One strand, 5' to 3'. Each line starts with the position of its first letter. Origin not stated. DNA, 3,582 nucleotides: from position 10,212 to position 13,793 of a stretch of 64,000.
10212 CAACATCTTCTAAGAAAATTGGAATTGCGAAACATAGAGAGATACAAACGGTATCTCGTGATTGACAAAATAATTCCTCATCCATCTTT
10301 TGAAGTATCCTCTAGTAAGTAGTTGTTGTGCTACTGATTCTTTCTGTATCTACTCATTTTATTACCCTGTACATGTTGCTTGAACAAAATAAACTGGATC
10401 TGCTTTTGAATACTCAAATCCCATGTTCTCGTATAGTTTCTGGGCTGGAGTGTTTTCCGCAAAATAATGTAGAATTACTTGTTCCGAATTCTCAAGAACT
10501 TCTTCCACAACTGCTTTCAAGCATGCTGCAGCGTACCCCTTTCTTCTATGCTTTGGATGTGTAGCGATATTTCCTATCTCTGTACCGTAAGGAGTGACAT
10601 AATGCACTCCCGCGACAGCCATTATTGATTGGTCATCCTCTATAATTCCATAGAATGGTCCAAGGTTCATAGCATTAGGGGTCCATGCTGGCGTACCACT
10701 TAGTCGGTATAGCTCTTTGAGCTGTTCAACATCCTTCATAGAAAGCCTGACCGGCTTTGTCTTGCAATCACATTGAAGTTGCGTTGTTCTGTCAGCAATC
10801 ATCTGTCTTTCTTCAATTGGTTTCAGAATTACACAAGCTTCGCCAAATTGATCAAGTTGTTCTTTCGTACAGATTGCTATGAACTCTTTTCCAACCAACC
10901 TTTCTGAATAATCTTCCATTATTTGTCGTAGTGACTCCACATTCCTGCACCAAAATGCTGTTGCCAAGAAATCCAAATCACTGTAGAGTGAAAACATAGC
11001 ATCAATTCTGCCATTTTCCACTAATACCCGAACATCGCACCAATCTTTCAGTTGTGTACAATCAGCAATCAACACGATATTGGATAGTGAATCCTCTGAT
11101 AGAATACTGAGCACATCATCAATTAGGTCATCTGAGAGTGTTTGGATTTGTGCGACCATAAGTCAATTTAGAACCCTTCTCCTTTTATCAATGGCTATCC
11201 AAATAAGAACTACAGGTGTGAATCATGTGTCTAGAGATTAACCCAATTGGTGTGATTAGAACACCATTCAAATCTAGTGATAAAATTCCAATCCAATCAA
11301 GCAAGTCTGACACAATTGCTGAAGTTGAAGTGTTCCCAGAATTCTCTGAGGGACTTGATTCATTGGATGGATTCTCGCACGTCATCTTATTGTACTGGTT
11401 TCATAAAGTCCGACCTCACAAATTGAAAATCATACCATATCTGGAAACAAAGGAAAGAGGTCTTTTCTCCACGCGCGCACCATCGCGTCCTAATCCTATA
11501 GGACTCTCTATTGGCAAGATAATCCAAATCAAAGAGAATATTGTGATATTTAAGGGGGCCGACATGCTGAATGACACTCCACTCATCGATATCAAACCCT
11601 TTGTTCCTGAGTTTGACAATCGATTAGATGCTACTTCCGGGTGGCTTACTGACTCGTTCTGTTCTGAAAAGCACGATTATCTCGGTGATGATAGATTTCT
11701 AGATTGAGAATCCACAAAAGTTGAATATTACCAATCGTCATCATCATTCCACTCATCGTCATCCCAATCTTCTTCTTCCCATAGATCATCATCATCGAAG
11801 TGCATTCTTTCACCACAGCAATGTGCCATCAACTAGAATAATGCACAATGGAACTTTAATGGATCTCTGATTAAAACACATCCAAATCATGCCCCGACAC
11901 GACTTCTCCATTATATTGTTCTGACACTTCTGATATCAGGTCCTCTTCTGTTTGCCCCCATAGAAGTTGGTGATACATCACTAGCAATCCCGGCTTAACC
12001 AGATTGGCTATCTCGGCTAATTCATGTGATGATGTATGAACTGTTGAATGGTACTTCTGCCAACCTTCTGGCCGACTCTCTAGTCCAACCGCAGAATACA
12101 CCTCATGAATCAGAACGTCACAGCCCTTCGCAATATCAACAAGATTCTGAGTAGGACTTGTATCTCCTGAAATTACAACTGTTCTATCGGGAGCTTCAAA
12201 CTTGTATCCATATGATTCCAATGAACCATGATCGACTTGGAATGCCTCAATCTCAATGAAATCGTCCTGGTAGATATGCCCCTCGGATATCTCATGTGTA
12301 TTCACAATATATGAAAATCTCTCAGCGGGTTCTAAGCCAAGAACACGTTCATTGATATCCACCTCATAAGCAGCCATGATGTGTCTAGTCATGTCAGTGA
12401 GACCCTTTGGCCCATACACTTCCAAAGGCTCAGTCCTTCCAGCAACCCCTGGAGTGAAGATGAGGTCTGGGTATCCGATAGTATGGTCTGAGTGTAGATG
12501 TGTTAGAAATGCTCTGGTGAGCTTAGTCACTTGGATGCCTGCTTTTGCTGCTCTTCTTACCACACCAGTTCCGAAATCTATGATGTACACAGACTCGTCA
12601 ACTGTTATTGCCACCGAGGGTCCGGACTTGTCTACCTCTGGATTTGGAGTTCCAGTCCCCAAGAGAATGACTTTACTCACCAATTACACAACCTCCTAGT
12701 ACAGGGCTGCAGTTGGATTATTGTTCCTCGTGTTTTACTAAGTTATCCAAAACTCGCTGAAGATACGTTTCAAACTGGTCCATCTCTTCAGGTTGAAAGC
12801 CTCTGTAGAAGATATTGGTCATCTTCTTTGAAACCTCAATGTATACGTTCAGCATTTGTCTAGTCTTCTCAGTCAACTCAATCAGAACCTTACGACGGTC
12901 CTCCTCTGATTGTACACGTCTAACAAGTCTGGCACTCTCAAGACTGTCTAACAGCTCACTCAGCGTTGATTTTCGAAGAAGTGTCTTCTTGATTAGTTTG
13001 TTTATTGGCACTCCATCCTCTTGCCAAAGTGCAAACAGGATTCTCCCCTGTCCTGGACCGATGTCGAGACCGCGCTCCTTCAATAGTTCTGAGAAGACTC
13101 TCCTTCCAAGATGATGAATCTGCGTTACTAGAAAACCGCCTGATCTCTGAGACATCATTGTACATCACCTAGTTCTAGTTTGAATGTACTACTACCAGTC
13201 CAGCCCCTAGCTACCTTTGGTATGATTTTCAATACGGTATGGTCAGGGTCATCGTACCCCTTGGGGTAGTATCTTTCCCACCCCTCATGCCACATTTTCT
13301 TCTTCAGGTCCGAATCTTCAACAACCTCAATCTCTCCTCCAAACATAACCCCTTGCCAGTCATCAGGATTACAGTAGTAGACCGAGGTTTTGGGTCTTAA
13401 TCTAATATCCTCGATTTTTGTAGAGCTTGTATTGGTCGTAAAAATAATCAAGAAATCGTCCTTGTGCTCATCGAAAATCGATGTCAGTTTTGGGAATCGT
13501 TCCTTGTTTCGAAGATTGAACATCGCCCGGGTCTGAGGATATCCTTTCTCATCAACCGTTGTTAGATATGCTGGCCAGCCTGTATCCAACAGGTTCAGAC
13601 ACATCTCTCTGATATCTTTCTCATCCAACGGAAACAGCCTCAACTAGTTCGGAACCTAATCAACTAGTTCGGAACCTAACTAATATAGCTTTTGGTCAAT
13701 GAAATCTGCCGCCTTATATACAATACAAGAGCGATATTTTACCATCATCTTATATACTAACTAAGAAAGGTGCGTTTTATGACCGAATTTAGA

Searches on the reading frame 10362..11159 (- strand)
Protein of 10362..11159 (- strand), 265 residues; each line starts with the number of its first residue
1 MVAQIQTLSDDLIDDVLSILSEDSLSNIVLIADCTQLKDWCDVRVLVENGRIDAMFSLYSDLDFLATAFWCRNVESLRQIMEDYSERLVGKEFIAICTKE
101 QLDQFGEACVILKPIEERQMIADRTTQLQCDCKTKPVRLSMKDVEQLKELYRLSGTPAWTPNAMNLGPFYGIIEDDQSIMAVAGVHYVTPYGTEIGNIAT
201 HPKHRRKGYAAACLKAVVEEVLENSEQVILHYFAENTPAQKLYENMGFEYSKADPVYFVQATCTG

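Call 6: search_protein_families(library=pfam, proteins=[window:10362-11159:-], max_evalue=0.01)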
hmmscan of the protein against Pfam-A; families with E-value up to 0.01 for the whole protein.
window:10362-11159:- (265 aa): 9 families
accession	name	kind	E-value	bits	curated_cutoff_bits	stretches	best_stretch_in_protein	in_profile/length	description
PF08445.16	FR47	-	7.5e-15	55.1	22.1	1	170-251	2-80/86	FR47-like protein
PF00583.31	Acetyltransf_1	-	2.6e-13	50.7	20.7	1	167-248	32-116/116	Acetyltransferase (GNAT) family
PF13508.13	Acetyltransf_7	-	2.4e-11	44.3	27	1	172-249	7-83/84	Acetyltransferase (GNAT) domain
PF12746.13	GNAT_acetyltran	-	2e-10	41.1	26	1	173-256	162-242/243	GNAT acetyltransferase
PF13302.13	Acetyltransf_3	-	1.4e-08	35.9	25.4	1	142-249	32-138/138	Acetyltransferase (GNAT) domain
PF13527.13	Acetyltransf_9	-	1.8e-05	25.2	25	1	194-250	74-126/127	Acetyltransferase (GNAT) domain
PF13673.13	Acetyltransf_10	-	2e-05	25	23.6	1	184-251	44-110/128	Acetyltransferase (GNAT) domain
PF17013.11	Acetyltransf_15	-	0.00024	21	35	0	194-249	74-137/210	Putative acetyl-transferase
PF23209.2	IDM1_C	-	0.0011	19.5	33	1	165-224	29-88/140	Increased DNA methylation 1, C-terminal domain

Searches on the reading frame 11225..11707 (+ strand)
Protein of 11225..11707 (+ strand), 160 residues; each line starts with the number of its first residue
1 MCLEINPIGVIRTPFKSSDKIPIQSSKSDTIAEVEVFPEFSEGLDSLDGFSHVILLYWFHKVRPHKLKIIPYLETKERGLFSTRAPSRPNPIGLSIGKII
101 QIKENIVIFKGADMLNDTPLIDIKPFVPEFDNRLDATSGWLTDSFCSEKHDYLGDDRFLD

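Call 6: search_protein_families(library=pfam, proteins=[window:11225-11707:+], max_evalue=0.01)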
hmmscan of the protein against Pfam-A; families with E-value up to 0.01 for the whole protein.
window:11225-11707:+ (160 aa): 1 family
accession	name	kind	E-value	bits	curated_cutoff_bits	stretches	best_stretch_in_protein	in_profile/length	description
PF01980.22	TrmO_N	-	6.1e-35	120.4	26.8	1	21-131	2-116/116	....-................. O N-terminal domain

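Call 8: find_encoding_contigs(protein=window:11225-11707:+, flank=3000, max_places=6)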
Protein window:11225-11707:+ (160 aa): 3 contigs read that carry it; 3 places shown.
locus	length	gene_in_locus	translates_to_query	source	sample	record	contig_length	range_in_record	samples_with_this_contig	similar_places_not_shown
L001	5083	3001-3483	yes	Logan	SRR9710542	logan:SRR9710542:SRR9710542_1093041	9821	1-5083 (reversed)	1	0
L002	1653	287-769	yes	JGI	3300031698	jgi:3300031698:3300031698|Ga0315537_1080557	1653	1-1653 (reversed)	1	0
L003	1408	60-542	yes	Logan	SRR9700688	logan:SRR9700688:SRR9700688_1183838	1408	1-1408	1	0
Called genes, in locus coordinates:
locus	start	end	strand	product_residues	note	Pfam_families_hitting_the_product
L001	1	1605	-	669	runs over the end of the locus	PF03477:ATP-cone, PF00317:Ribonuc_red_lgN, PF02867:Ribonuc_red_lgC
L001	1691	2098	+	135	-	PF03013:Pyr_excise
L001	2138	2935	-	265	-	PF13302:Acetyltransf_3, PF00583:Acetyltransf_1, PF12746:GNAT_acetyltran, PF13673:Acetyltransf_10 (faint), PF08445:FR47, PF13508:Acetyltransf_7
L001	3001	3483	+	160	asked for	PF01980:TrmO_N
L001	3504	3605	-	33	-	-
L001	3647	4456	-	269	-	PF13691:Lactamase_B_4 (weak), PF23023:Anti-Pycsar_Apyc1, PF00753:Lactamase_B, PF12706:Lactamase_B_2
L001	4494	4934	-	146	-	PF22381:Staph_reg_Sar_Rot, PF12802:MarR_2, PF01047:MarR, PF13463:HTH_27 (weak)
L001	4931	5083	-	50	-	?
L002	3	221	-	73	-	?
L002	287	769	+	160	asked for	PF01980:TrmO_N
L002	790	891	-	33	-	-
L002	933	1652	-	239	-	PF00753:Lactamase_B, PF12706:Lactamase_B_2, PF23023:Anti-Pycsar_Apyc1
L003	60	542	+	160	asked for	PF01980:TrmO_N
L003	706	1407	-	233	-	?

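Call 37: search_protein_families(library=ncbifam, proteins=[window:11225-11707:+], max_evalue=1)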
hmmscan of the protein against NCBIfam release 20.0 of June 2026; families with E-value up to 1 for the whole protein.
window:11225-11707:+ (160 aa): 1 family
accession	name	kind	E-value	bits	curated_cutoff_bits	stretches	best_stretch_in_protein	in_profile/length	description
TIGR00104.1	tRNA_TsaA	equivalog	2.2e-40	138.2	93.25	1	3-133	4-138/143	tRNA (N6-threonylcarbamoyladenosine(37)-N6)-methyltransferase TrmO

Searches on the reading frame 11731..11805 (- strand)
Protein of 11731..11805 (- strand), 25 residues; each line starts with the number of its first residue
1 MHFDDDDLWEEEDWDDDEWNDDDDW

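Call 24: search_protein_families(library=pfam, proteins=[window:11731-11805:-], max_evalue=10)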
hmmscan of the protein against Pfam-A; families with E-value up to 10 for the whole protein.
seq(25 aa): 0 families

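Call 34: search_solved_structures(query=A5, max_evalue=10, show_alignments=3)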
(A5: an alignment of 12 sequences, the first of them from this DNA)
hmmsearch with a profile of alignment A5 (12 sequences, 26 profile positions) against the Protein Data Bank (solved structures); distinct sequences matched with E-value up to 10: 0.

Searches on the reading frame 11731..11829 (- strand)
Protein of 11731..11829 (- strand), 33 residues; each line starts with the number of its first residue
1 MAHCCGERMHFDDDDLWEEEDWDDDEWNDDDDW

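Call 37: search_protein_families(library=ncbifam, proteins=[window:11731-11829:-], max_evalue=1)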
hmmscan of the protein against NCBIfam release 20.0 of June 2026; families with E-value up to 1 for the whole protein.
seq(33 aa): 0 families

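Call 63: search_protein_representatives(alignment_id=A9)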
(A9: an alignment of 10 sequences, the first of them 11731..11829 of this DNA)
Query: 10 sequences, 37 profile positions. Proteins with E-value up to 0.001 (for the whole library): 29; up to 1e-10: 1; up to 1e-30: 0. The best 29 are listed.
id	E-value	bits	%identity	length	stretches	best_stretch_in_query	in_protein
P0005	7.6e-13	64.4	-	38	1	1-37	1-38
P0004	1.5e-10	57.1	-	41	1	1-37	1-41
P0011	9.2e-10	54.6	-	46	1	4-37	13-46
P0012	1.1e-09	54.4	-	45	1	5-37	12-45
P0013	1.3e-08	50.8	-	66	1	4-37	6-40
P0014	3.6e-08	49.5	-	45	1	7-37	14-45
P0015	5.3e-08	48.9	-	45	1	5-37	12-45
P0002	5.9e-08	48.8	-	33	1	12-37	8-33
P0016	7.0e-08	48.6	-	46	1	13-37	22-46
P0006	1.7e-07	47.3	-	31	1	7-37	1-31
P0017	2.3e-07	46.9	-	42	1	5-36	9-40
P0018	3.5e-07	46.3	-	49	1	11-37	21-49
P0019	3.8e-07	46.2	-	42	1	12-37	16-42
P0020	4.8e-07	45.9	-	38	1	6-37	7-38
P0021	6.7e-07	45.4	-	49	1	12-37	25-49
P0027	2.4e-05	40.4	-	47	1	3-36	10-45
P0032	1.5e-04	37.9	-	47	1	12-37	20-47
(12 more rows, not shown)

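Call 65: find_encoding_contigs(protein=P0032, flank=5000, max_places=3)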
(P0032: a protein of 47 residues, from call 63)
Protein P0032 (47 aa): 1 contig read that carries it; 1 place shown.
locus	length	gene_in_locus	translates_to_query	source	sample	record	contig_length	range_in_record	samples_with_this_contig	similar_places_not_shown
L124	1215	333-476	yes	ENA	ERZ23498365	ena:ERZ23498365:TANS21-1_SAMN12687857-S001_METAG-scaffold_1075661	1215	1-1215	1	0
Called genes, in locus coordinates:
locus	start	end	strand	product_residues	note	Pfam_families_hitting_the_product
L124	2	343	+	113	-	?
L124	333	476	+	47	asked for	-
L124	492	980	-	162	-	PF01980:TrmO_N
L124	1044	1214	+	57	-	?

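Call 66: find_encoding_contigs(protein=P0027, flank=5000, max_places=3)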
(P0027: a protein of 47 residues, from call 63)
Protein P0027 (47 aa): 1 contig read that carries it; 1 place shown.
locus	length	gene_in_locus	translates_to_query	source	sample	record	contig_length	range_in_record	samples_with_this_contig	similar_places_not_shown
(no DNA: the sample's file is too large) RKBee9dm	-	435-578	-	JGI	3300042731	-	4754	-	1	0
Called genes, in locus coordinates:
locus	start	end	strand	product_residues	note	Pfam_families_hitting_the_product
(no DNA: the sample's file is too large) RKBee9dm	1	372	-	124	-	?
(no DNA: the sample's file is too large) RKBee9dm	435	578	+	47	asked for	-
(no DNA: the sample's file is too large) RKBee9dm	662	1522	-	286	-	PF01048:PNP_UDP_1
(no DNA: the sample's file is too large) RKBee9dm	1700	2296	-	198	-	-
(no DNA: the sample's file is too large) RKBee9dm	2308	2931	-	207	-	-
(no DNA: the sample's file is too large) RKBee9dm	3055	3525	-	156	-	-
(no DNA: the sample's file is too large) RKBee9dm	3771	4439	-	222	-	PF00156:Pribosyltran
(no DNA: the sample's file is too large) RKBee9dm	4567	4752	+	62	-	?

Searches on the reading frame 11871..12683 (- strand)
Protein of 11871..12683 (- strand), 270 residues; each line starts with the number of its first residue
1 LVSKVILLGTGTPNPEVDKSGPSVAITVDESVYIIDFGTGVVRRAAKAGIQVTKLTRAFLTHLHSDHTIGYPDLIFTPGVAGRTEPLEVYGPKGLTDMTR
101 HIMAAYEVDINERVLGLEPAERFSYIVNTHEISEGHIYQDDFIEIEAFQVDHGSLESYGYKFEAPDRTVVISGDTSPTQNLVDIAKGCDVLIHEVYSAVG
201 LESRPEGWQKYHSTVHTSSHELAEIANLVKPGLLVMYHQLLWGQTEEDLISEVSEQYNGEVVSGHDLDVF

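Call 6: search_protein_families(library=pfam, proteins=[window:11871-12683:-], max_evalue=0.01)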
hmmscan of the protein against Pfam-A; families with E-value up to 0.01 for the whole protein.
window:11871-12683:- (270 aa): 3 families
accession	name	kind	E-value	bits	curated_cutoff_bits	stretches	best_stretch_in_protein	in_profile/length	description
PF12706.13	Lactamase_B_2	-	1.1e-14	54.9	27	1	48-238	24-199/200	Beta-lactamase superfamily domain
PF00753.33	Lactamase_B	-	3.8e-11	43.7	22.7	1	22-235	7-193/196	Metallo-beta-lactamase superfamily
PF13691.12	Lactamase_B_4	-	7.6e-07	29.1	27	1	15-70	6-62/63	tRNase Z endonuclease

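Call 37: search_protein_families(library=ncbifam, proteins=[window:11871-12683:-], max_evalue=1)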
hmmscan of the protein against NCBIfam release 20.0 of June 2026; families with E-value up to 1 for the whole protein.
window:11871-12683:- (270 aa): 20 families
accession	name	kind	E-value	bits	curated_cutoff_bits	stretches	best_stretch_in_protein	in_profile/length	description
NF041257.1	GntH_guanitoxin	equivalog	3.9e-42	144.5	333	1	4-270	14-296/374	guanitoxin biosynthesis MBL fold metallo-hydrolase GntH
TIGR02651.1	RNase_Z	equivalog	4e-39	134.5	292.95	2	4-168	1-153/302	ribonuclease Z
NF000806.0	PRK00055.2-4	equivalog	4.7e-38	131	363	1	4-267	3-271/280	ribonuclease Z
NF000801.0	PRK00055.1-3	equivalog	1.5e-37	129.4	252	2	4-168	3-158/307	ribonuclease Z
NF000800.0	PRK00055.1-1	equivalog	8.3e-28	97.2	398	2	5-166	3-154/305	ribonuclease Z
TIGR02649.1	true_RNase_BN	exception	1.9e-23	83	563.7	2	29-166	30-153/304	ribonuclease BN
NF041851.1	cyc_nuc_deg_phdiest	equivalog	1.6e-20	73.6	400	1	14-265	14-246/253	cyclic nucleotide-degrading phosphodiesterase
NF000805.0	PRK00055.2-3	equivalog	3.4e-14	52.8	416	1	4-170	5-158/307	ribonuclease Z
NF002558.0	PRK02126.1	subfamily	2.1e-11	43.4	315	1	51-108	44-99/345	ribonuclease Z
NF000804.0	PRK00055.2-1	equivalog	1.5e-08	34.1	402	2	4-94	5-95/306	ribonuclease Z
NF047979.1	lactonase_AidB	equivalog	0.00031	20.1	360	1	42-71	80-110/271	AidB family quorum-quenching N-acyl homoserine lactonase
NF038231.1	MBL_Geo_Pelo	equivalog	0.00066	19.3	360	1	19-164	32-163/250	GPMC system MBL fold metallohydrolase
TIGR02650.1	RNase_Z_T_toga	equivalog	0.0014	17.8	507.05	1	34-135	22-111/277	ribonuclease Z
NF002553.0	PRK02113.1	equivalog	0.0031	17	386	1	22-194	36-190/252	MBL fold metallo-hydrolase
NF038269.1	lipase_LipE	equivalog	0.0075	15.4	750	1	215-254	160-199/407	lipase LipE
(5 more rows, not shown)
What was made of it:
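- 11871..13643 (-): Context of type B: a PNPOx-like (13155-13643), MarR (12718-13158) and MBL-fold/RNase-Z-like (11871-12683) gene cluster directly upstream on the same strand. Pfam and NCBIfam (calls 6, 37).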

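Call 106: search_protein_families(library=padloc, proteins=[window:11874-12683:-], max_evalue=0.1)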
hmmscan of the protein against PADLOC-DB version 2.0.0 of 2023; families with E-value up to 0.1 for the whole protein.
window:11874-12683:- (270 aa): 0 families

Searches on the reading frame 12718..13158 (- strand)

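Call 6: search_protein_families(library=pfam, proteins=[window:12718-13158:-], max_evalue=0.01)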
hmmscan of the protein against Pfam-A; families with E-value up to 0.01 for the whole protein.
window:12718-13158:- (146 aa): 6 families
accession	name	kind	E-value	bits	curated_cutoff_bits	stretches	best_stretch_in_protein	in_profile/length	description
PF01047.28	MarR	-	8.4e-12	45.2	24.6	1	36-91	4-59/59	MarR family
PF22381.2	Staph_reg_Sar_Rot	-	3.2e-10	40.4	27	1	21-103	2-82/85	Transcriptional regulator SarA/Rot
PF12802.13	MarR_2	-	1.2e-09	38.7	27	1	32-89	2-60/61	MarR family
PF13463.12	HTH_27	-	7.7e-08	32.9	22.2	1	41-98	9-67/68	Winged helix DNA-binding domain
PF13601.12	HTH_34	-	0.003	18.1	27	1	40-109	5-75/80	Winged helix DNA-binding domain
PF01638.23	HxlR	-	0.0058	16.9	20.8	1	61-111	31-81/91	HxlR-like helix-turn-helix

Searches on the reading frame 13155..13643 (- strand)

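Call 6: search_protein_families(library=pfam, proteins=[window:13155-13643:-], max_evalue=0.01)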
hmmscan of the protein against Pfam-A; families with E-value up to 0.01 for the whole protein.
window:13155-13643:- (162 aa): 3 families
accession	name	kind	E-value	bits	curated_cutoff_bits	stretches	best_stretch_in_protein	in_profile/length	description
PF16242.11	Pyrid_ox_like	-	3.6e-16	59.5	28.8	1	62-152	39-129/149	Pyridoxamine 5'-phosphate oxidase like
PF01243.27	PNPOx_N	-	4.1e-15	56.6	28.1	1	25-148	15-119/120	Pyridoxamine 5'-phosphate oxidase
PF12900.13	Pyridox_ox_2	-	1.4e-05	25.5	27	1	13-134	3-116/140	Pyridoxamine 5'-phosphate oxidase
